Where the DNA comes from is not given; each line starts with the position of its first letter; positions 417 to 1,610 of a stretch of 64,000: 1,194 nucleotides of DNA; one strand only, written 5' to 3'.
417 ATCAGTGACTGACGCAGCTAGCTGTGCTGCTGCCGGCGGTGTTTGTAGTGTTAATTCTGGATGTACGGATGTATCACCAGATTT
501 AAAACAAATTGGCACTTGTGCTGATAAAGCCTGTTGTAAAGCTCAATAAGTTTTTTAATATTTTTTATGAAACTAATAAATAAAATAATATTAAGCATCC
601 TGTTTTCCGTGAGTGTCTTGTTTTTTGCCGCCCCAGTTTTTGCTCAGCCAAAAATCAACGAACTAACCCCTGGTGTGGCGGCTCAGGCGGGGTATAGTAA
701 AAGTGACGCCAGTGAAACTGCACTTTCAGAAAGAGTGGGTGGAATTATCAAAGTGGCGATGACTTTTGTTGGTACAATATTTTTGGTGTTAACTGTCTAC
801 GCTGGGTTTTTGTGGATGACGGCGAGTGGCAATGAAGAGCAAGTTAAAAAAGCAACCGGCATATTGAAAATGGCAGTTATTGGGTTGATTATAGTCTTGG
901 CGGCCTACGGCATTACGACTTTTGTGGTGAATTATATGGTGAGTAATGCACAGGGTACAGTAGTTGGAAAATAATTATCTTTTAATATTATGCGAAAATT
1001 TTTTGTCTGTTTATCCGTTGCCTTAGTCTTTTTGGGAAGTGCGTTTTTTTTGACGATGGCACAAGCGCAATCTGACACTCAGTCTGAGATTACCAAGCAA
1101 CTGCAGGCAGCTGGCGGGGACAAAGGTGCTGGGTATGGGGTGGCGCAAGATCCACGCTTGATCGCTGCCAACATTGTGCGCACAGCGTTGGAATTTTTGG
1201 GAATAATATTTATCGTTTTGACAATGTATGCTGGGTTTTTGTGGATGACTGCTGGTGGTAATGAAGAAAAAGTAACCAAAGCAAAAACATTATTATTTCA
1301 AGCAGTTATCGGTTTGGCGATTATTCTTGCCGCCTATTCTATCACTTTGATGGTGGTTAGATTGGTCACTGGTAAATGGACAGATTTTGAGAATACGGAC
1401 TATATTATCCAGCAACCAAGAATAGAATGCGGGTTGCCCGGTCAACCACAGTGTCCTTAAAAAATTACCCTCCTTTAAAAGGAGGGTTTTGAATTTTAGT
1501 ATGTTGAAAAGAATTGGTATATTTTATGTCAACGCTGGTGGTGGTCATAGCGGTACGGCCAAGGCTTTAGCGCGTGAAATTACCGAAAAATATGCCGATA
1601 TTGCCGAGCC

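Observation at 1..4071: Tandem array of at least four T4SS-pilin-like paralogs with a conserved core and divergent Cys-rich C-terminal tips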

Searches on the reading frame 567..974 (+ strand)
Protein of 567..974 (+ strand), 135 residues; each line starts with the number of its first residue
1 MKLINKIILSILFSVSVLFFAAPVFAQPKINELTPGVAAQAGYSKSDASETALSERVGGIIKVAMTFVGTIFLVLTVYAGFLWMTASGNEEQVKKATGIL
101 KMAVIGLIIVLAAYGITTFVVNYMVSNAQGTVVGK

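Call 3: search_protein_families(library=pfam, proteins=[window:567-974:+], max_evalue=0.1)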
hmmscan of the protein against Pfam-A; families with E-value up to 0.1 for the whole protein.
window:567-974:+ (135 aa): 3 families
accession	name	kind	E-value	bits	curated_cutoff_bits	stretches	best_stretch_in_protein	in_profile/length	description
PF18895.5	T4SS_pilin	-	2.1e-10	41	26.6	1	61-120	12-71/71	Type IV secretion system pilin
PF04290.18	DctQ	-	0.00063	20.1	28.3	1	51-127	55-129/132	Tripartite ATP-independent periplasmic transporters, DctQ component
PF19592.4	DUF6097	-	0.0025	18.4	27.5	1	8-75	65-129/152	Family of unknown function (DUF6097)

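Call 11: find_encoding_contigs(protein=window:567-974:+, flank=10000, max_places=6)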
Protein window:567-974:+ (135 aa): 8 contigs read that carry it; 6 places shown.
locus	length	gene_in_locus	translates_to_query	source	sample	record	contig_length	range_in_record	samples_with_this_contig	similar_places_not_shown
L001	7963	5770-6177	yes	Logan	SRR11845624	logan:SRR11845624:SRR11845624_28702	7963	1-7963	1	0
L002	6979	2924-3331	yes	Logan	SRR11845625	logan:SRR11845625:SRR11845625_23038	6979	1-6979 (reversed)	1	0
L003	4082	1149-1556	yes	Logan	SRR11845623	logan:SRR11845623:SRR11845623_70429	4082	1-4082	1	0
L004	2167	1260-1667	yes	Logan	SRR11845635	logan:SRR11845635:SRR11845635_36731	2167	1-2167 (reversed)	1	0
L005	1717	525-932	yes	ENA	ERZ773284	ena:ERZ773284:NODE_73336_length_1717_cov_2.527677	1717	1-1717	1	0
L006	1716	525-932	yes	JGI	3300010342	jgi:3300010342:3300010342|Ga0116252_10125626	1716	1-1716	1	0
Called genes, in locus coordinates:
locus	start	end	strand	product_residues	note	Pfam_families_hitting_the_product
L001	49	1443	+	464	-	PF01547:SBP_bac_1, PF13416:SBP_bac_8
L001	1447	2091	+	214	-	PF18895:T4SS_pilin (weak)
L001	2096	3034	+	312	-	-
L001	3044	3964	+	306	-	PF18895:T4SS_pilin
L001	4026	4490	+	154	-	PF18895:T4SS_pilin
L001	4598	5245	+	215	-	PF18895:T4SS_pilin (weak)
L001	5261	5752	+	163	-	PF18895:T4SS_pilin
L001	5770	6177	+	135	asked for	PF18895:T4SS_pilin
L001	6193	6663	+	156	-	PF18895:T4SS_pilin (weak)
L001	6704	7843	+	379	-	PF06925:MGDG_synth, PF04101:Glyco_tran_28_C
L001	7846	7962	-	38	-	?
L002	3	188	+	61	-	?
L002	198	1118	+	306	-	PF18895:T4SS_pilin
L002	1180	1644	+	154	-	PF18895:T4SS_pilin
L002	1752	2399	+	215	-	PF18895:T4SS_pilin (weak)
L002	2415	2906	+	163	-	PF18895:T4SS_pilin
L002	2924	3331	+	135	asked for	PF18895:T4SS_pilin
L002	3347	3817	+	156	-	PF18895:T4SS_pilin (weak)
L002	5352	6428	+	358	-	PF18895:T4SS_pilin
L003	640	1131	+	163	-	PF18895:T4SS_pilin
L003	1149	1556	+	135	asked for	PF18895:T4SS_pilin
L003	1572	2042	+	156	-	PF18895:T4SS_pilin (weak)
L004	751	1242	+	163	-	PF18895:T4SS_pilin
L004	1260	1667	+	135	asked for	PF18895:T4SS_pilin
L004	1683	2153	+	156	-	PF18895:T4SS_pilin (weak)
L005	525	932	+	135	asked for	PF18895:T4SS_pilin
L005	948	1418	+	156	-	PF18895:T4SS_pilin (weak)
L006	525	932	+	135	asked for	PF18895:T4SS_pilin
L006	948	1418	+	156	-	PF18895:T4SS_pilin (weak)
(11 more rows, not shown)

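Call 34: search_solved_structures(query=A2, max_evalue=10, show_alignments=2)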
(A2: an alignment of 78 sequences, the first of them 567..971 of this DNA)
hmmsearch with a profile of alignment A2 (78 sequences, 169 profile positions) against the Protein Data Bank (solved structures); distinct sequences matched with E-value up to 10: 18.
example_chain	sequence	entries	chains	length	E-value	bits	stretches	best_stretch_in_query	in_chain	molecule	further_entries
6i38_A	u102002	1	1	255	2e-06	31.2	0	71-91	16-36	nv2Pizza6-AYW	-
6i37_A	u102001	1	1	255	2.1e-06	31.1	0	71-91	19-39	nv1Pizza6-AYW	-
6i3b_A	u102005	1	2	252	4.5e-06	30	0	71-91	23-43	cPizza6-AYW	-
6f0q_A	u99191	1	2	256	5.1e-06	29.8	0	71-91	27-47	Pizza6-AYW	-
6i39_A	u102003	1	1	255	6.6e-06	29.4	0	71-91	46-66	v31Pizza6-AYW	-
6i3a_A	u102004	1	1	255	5.8e-05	26.4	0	71-91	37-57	v22Pizza6-AYW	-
6f0s_A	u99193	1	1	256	0.04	17.1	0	71-91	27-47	Pizza6-SYW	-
7zpz_A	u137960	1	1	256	0.058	16.6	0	71-91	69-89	Pizza6-TSR-TSH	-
7zcj_A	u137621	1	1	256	0.097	15.9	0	71-91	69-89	Pizza6-TNH-TSH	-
7zqg_A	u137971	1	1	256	0.098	15.9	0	71-91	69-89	Pizza6-KSH-TSH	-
7zq2_A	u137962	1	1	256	0.099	15.9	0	71-91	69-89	Pizza6-RSH-TSH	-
7zpw_A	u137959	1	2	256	0.12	15.5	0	71-91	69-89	Pizza6-TSK-TSH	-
7zph_A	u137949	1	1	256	0.13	15.5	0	71-91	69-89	Pizza6-TNK-RSH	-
36za_C7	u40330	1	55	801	1.4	12.1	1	89-130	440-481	Inner-peripheral baseplate spoke gp32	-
9kwi_A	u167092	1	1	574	6.1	10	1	18-76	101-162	ABC transporter, ATP-binding protein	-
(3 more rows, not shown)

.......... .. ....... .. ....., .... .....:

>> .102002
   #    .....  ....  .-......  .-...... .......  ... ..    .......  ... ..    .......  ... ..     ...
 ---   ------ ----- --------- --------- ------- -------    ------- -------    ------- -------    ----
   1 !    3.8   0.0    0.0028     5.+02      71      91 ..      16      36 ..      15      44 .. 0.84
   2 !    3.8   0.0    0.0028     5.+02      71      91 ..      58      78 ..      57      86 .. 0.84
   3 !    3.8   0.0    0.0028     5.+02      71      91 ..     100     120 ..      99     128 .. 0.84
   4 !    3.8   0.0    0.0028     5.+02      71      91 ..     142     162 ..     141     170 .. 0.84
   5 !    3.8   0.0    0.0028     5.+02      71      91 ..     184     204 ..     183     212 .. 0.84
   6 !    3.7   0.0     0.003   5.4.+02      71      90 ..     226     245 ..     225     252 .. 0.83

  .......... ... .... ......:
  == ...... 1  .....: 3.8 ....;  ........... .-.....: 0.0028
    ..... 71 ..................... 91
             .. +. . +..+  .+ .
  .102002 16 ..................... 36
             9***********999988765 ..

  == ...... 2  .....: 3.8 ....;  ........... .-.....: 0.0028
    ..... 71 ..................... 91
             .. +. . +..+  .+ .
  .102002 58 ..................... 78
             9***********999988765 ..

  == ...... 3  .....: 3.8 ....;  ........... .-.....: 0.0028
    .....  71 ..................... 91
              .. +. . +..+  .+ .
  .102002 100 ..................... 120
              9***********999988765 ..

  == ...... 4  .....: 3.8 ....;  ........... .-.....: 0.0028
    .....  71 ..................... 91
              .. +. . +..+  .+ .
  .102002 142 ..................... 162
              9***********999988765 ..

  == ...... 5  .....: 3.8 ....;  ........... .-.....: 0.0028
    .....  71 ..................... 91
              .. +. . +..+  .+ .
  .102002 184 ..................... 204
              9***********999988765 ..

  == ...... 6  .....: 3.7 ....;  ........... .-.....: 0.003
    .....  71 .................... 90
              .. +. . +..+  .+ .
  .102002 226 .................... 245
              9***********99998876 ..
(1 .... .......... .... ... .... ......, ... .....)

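Call 41: predict_structure(alignment_id=A2)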
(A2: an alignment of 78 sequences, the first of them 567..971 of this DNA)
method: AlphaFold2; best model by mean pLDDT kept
length: 135 residues; sequences in the alignment: 78
mean_pLDDT: 80.6   pTM: 0.59
mean pLDDT of the five models: 80.6, 79.7, 76.8, 76.5, 73.2
residues with pLDDT >= 90: 45; 70-90: 55; 50-70: 33; < 50: 2
segments of 3 or more residues with pLDDT < 50: none
pLDDT, mean of each block of 10 residues (from residue 1): 80 82 63 66 64 76 87 92 94 95 94 89 80 52
secondary structure, 60 per line:
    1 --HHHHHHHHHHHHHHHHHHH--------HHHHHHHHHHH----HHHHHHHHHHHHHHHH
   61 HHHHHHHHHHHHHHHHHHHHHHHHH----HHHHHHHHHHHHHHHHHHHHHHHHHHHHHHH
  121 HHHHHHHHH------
elements in order: H3-21 H30-40 H45-85 H90-129

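Call 44: fold_search(model_id=the predicted structure, library=pdb)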
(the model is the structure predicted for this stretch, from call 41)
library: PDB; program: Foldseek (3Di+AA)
matches with E <= 10: 169; with E <= 0.001: 0
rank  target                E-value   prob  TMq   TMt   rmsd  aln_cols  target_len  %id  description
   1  9sv3_D                1.5e+00  0.57  0.36  0.22  11.2        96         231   16  Local refinement of EloB/EloC/VHL/CV2a/14-3-3zeta/ERa from pose 1 (released 2025-12-03)
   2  5da9_A                1.8e+00  0.33  0.41  0.16   8.7       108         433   17  ATP-gamma-S bound Rad50 from Chaetomium thermophilum in complex with the Rad50-binding domain of Mre11 (released 2016-03-02)
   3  3tul_A                2.0e+00  0.14  0.30  0.30   9.3       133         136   13  Crystal structure of N-terminal region of Type III Secretion Major Translocator SipB (residues 82-226) (released 2012-02-15)
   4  9quq_A                2.0e+00  0.11  0.32  0.22  18.0       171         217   12  cryo-EM structure of TolQR conformation2 in SMA nanodiscs (released 2025-12-17)
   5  3q84_H                2.1e+00  0.16  0.32  0.19   6.2       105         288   13  Crystal structure of human PACSIN 1 F-BAR domain (released 2012-02-22)
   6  3tul_D                2.2e+00  0.44  0.48  0.52   7.4       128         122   15  Crystal structure of N-terminal region of Type III Secretion Major Translocator SipB (residues 82-226) (released 2012-02-15)
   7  3tul_B                2.4e+00  0.38  0.49  0.50   6.9       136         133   14  Crystal structure of N-terminal region of Type III Secretion Major Translocator SipB (residues 82-226) (released 2012-02-15)
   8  6s1k_E                2.5e+00  0.60  0.50  0.64   4.9       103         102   10  E. coli Core Signaling Unit, carrying QQQQ receptor mutation (released 2020-01-22)
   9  3tul_C                2.5e+00  0.33  0.50  0.51  12.0       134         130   16  Crystal structure of N-terminal region of Type III Secretion Major Translocator SipB (residues 82-226) (released 2012-02-15)
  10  4wwb                  3.2e+00  0.60  0.42  0.50   5.9        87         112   10  High-resolution structure of the Ni-bound form of the Y135F mutant of C. metallidurans CnrXs (released 2015-02-11)
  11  2y39                  3.2e+00  0.30  0.38  0.46   8.6       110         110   11  Ni-bound form of Cupriavidus metallidurans CH34 CnrXs (released 2011-03-30)
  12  8tt3_H                3.2e+00  0.16  0.28  0.17  22.7       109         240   16  S. thermodepolymerans KpsM-KpsE in Glycolipid 2 state with rigid body fitted KpsT (released 2024-04-17)
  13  6ixe                  3.2e+00  0.09  0.35  0.23  17.8       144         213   12  Crystal structure of SeMet apo SH3BP5 (I41) (released 2019-03-20)
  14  9kpz_C                3.2e+00  0.09  0.34  0.23  17.6       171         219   14  Structure of TolQRA complex at pH 5.4 from E.coli (released 2026-03-04)
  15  8qaf                  3.4e+00  0.82  0.37  0.80   1.5        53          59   17  X-ray crystal structure of a de novo designed single-chain antiparallel 8-helix coiled-coil alpha-helical barrel, sc-apC (released 2024-07-03)
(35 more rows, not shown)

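Call 52: search_protein_families(library=ncbifam, proteins=[window:567-974:+, L001:49-1443:+, L001:1447-2091:+, L001:2096-3034:+, L001:3044-3964:+, L001:4026-4490:+], max_evalue=0.01)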
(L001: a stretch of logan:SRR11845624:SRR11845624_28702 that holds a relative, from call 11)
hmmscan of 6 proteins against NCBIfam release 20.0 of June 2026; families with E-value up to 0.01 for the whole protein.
window:567-974:+ (135 aa): 1 family
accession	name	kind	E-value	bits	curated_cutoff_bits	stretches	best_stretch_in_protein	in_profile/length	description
NF045849.1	ICE_MMCAP2_0565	equivalog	4.2e-09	36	40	1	57-123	13-79/80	Mbov_0395 family pilin-like conjugal transfer protein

L001:49-1443:+ (464 aa): 3 families
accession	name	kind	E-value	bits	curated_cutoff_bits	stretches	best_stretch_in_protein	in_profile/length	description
NF053763.1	ABCarbgalBndGanS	equivalog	3.7e-07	29.3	700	1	154-211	125-182/420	galactooligosaccharide ABC transporter substrate-binding protein GanS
NF007011.0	PRK09474.1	equivalog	8.6e-06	24.8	291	1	151-215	113-172/396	maltose/maltodextrin ABC transporter substrate-binding protein MalE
NF008211.0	PRK10974.1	equivalog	0.00077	18.2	411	1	165-211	136-184/439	sn-glycerol-3-phosphate ABC transporter substrate-binding protein UgpB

L001:1447-2091:+ (214 aa): 0 families

L001:2096-3034:+ (312 aa): 1 family
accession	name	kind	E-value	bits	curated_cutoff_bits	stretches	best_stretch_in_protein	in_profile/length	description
NF045849.1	ICE_MMCAP2_0565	equivalog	0.0017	18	40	1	240-310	9-79/80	Mbov_0395 family pilin-like conjugal transfer protein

L001:3044-3964:+ (306 aa): 1 family
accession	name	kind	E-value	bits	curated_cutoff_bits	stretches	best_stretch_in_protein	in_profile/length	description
NF045849.1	ICE_MMCAP2_0565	equivalog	2.2e-06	27.2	40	1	231-302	7-78/80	Mbov_0395 family pilin-like conjugal transfer protein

L001:4026-4490:+ (154 aa): 1 family
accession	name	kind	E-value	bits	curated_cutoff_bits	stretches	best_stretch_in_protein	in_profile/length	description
NF045849.1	ICE_MMCAP2_0565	equivalog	2.6e-09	36.6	40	1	72-143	8-79/80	Mbov_0395 family pilin-like conjugal transfer protein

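Call 53: search_protein_families(library=pfam, proteins=[L001:1447-2091:+, L001:2096-3034:+, L001:3044-3964:+, L001:4026-4490:+, L001:4598-5245:+], max_evalue=0.01)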
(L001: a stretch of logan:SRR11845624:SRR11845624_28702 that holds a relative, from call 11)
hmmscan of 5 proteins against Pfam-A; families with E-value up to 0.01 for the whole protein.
L001:1447-2091:+ (214 aa): 1 family
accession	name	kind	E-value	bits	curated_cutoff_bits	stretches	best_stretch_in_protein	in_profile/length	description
PF18895.5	T4SS_pilin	-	3.6e-07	30.6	26.6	1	142-201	13-71/71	Type IV secretion system pilin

L001:2096-3034:+ (312 aa): 1 family
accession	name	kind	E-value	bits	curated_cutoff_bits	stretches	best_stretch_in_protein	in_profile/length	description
PF18895.5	T4SS_pilin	-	0.00051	20.5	26.6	1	238-306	3-70/71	Type IV secretion system pilin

L001:3044-3964:+ (306 aa): 1 family
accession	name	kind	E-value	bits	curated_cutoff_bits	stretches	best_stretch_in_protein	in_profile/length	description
PF18895.5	T4SS_pilin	-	3.8e-10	40.1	26.6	1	231-293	3-64/71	Type IV secretion system pilin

L001:4026-4490:+ (154 aa): 2 families
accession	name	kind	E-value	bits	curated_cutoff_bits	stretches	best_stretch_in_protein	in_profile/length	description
PF18895.5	T4SS_pilin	-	1.2e-11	44.9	26.6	1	75-140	7-71/71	Type IV secretion system pilin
PF04956.18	TrbC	-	3.8e-05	24.3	27.9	1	55-139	22-97/98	TrbC/VIRB2 pilin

L001:4598-5245:+ (215 aa): 2 families
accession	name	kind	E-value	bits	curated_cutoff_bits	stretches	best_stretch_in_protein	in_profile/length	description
PF18895.5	T4SS_pilin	-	5.2e-06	26.9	26.6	1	53-120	5-71/71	Type IV secretion system pilin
PF05545.16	FixQ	-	0.0025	18.2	29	1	67-100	12-45/49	Cbb3-type cytochrome oxidase component FixQ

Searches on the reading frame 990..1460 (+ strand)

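Call 3: search_protein_families(library=pfam, proteins=[window:990-1460:+], max_evalue=0.1)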
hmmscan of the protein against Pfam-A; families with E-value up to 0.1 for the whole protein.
window:990-1460:+ (156 aa): 3 families
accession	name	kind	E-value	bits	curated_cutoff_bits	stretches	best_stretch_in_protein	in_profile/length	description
PF18895.5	T4SS_pilin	-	4.3e-06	27.1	26.6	1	65-118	15-67/71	Type IV secretion system pilin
PF02308.21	MgtC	-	0.0026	18.6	31.4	1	10-127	27-109/121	MgtC family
PF15015.11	NYD-SP12_N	-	0.058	12.2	29.2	1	78-123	281-325/564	Spermatogenesis-associated, N-terminal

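Call 52: search_protein_families(library=ncbifam, proteins=[window:990-1460:+], max_evalue=0.01)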
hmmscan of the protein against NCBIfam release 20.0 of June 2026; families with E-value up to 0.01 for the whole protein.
window:990-1460:+ (156 aa): 1 family
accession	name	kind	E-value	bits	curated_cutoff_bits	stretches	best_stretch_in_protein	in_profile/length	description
NF045849.1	ICE_MMCAP2_0565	equivalog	8.3e-05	22.2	40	1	67-123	21-77/80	Mbov_0395 family pilin-like conjugal transfer protein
